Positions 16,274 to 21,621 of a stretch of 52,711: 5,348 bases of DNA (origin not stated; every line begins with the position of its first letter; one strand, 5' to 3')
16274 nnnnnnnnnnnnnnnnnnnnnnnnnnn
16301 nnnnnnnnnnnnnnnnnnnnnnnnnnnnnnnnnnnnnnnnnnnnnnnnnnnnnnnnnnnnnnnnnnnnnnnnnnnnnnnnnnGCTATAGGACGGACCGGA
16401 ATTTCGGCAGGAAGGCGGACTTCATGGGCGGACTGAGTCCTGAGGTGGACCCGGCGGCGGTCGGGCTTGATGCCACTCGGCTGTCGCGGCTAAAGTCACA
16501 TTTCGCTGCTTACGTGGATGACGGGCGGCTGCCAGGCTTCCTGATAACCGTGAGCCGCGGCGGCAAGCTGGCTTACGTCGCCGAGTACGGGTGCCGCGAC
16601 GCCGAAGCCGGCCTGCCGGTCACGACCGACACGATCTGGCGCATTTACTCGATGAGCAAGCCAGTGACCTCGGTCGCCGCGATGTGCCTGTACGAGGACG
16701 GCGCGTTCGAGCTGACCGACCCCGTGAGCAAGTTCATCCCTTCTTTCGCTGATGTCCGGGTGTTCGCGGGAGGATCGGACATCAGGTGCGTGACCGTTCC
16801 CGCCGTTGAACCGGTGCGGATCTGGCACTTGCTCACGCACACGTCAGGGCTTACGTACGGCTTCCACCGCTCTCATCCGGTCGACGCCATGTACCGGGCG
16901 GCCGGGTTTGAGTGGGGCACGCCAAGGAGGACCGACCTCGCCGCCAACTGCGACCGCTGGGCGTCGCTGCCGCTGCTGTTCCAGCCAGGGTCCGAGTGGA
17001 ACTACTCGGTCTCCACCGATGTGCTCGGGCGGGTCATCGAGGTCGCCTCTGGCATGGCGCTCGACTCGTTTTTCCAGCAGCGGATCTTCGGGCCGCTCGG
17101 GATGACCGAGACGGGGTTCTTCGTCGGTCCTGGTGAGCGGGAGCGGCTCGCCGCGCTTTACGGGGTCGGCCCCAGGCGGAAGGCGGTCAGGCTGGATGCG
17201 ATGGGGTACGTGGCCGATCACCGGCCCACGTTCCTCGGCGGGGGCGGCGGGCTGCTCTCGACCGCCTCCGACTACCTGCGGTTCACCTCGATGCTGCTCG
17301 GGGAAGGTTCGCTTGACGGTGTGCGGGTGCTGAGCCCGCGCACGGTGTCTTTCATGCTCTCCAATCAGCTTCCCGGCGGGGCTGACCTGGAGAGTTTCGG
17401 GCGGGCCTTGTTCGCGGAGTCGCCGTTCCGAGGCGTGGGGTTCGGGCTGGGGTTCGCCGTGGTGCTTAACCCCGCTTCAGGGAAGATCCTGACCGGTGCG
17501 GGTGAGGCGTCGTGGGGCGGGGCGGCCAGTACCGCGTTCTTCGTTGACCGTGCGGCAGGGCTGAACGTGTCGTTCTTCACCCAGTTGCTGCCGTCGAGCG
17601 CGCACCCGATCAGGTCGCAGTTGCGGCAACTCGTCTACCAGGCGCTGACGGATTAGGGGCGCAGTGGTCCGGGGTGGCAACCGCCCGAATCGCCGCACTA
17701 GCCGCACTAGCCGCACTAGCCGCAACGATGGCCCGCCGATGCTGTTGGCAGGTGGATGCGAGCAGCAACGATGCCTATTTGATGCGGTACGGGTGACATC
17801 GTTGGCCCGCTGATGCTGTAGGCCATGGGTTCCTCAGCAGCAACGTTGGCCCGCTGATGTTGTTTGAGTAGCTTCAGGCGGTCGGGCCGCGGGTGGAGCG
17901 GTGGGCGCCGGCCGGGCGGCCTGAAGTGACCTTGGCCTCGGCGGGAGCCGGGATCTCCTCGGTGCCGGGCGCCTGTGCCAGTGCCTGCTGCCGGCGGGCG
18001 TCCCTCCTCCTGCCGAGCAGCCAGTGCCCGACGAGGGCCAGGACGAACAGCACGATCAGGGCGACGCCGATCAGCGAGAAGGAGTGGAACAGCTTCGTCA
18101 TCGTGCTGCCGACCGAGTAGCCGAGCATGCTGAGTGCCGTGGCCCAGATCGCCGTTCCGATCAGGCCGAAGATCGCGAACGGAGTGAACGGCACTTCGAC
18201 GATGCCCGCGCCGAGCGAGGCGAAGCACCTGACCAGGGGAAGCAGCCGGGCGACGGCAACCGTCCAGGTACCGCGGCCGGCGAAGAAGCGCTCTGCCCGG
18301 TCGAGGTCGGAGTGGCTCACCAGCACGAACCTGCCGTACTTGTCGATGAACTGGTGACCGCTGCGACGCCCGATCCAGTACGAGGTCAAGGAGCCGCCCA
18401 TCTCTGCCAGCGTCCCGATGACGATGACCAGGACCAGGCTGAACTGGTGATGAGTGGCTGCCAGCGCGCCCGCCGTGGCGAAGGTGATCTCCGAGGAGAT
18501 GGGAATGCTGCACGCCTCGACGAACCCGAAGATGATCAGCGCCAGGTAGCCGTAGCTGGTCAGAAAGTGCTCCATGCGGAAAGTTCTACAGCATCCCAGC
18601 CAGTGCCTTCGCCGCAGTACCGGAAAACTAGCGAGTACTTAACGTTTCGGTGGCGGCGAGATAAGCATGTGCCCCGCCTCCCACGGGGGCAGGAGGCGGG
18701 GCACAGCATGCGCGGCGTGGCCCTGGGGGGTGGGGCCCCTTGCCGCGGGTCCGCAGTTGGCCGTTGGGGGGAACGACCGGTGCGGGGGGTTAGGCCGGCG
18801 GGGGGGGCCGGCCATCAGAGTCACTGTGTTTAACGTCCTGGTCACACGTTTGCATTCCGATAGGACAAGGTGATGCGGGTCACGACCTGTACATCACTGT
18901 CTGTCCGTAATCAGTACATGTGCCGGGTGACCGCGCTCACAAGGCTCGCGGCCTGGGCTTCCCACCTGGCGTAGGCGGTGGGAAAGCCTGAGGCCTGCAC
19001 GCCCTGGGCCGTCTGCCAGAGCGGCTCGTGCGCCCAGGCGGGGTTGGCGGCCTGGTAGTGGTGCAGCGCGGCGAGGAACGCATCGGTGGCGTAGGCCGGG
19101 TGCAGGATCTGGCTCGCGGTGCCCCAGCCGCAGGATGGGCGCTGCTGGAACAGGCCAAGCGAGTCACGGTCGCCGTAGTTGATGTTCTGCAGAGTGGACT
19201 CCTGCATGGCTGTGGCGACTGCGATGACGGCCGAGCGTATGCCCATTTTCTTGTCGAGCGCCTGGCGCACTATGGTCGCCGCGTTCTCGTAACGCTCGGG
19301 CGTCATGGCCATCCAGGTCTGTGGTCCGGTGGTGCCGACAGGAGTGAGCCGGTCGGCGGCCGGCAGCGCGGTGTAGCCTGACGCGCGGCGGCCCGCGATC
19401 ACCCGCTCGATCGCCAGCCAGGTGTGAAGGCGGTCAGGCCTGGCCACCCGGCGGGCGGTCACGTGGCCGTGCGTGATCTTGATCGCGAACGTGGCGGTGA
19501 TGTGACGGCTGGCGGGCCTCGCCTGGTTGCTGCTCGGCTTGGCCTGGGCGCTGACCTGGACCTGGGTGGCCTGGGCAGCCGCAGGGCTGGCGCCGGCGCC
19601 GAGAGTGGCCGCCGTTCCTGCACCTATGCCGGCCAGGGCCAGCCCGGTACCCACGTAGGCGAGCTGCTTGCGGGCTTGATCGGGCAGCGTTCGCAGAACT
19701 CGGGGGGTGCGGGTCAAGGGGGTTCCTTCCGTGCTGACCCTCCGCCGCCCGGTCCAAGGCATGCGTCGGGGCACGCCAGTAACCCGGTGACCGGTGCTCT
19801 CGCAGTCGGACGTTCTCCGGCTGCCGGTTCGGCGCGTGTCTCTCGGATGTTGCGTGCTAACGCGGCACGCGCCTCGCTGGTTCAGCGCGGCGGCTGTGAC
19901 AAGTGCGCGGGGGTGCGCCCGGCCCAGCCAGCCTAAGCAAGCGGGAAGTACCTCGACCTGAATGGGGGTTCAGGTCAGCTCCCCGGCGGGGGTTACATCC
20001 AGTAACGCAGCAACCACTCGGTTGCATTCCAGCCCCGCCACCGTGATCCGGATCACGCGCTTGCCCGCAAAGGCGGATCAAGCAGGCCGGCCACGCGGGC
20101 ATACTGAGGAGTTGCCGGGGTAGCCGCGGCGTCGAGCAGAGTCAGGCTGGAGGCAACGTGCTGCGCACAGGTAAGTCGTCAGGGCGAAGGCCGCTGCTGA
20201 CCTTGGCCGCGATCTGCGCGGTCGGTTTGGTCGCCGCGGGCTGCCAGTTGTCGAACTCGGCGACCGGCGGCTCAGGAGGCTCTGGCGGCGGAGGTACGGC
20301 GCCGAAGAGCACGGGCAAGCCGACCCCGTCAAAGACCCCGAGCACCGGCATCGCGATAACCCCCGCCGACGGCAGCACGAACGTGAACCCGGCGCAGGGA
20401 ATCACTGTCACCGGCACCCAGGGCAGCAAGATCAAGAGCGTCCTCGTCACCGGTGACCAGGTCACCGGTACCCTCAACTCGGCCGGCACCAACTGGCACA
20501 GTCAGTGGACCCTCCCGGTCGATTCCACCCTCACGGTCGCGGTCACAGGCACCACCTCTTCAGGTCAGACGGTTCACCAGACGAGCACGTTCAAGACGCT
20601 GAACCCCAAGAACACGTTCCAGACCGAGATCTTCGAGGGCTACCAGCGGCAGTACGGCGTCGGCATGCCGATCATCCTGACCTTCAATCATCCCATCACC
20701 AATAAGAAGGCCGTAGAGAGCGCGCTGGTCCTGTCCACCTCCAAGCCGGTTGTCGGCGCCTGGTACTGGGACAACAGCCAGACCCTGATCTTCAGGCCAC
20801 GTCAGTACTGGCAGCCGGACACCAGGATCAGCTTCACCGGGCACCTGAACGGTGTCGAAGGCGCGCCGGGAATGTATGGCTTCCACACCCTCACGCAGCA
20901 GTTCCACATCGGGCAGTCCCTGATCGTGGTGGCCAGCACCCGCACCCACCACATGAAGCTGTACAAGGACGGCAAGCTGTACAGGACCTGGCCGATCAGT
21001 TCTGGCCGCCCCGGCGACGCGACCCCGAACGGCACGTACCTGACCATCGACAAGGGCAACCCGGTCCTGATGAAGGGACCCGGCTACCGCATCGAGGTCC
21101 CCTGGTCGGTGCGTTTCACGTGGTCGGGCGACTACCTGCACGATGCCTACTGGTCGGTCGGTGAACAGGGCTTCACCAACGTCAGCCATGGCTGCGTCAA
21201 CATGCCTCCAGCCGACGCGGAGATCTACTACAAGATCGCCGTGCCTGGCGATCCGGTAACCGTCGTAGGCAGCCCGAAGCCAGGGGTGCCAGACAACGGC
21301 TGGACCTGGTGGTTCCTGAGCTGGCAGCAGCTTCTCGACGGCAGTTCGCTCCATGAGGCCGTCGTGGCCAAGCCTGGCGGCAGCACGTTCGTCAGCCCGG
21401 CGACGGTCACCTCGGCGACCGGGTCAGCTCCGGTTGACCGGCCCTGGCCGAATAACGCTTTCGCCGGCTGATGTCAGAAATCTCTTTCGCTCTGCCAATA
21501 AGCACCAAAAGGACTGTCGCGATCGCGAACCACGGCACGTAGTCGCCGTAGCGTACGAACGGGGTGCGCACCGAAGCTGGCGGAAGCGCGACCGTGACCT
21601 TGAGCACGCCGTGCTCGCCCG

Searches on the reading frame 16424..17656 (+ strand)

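Call 11: search_protein_families(library=pfam, proteins=[window:16424-17656:+])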
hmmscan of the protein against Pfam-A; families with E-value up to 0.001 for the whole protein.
window:16424-17656:+ (410 aa): 1 family
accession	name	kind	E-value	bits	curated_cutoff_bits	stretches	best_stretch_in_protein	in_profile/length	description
PF00144.29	Beta-lactamase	-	1.5e-62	212.1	27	1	24-403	2-326/329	Beta-lactamase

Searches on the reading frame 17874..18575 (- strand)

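Call 11: search_protein_families(library=pfam, proteins=[window:17874-18575:-])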
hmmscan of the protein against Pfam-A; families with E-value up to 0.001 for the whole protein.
window:17874-18575:- (233 aa): 1 family
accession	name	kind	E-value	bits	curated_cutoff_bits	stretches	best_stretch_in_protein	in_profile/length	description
PF09335.16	VTT_dom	-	4.1e-18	66.5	33.9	1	28-153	3-122/123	VTT domain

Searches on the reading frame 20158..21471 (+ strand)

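Call 71: search_protein_families(library=pfam, proteins=[window:20158-21471:+], max_evalue=0.000001)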
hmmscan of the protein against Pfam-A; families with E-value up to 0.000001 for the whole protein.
window:20158-21471:+ (437 aa): 2 families
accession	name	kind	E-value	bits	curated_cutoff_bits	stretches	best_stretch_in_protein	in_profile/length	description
PF17964.7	Big_10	-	1e-40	140.1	22.9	1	74-234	2-164/164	Bacterial Ig domain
PF03734.19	YkuD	-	2.4e-19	70.8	23.4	1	256-369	3-146/146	L,D-transpeptidase catalytic domain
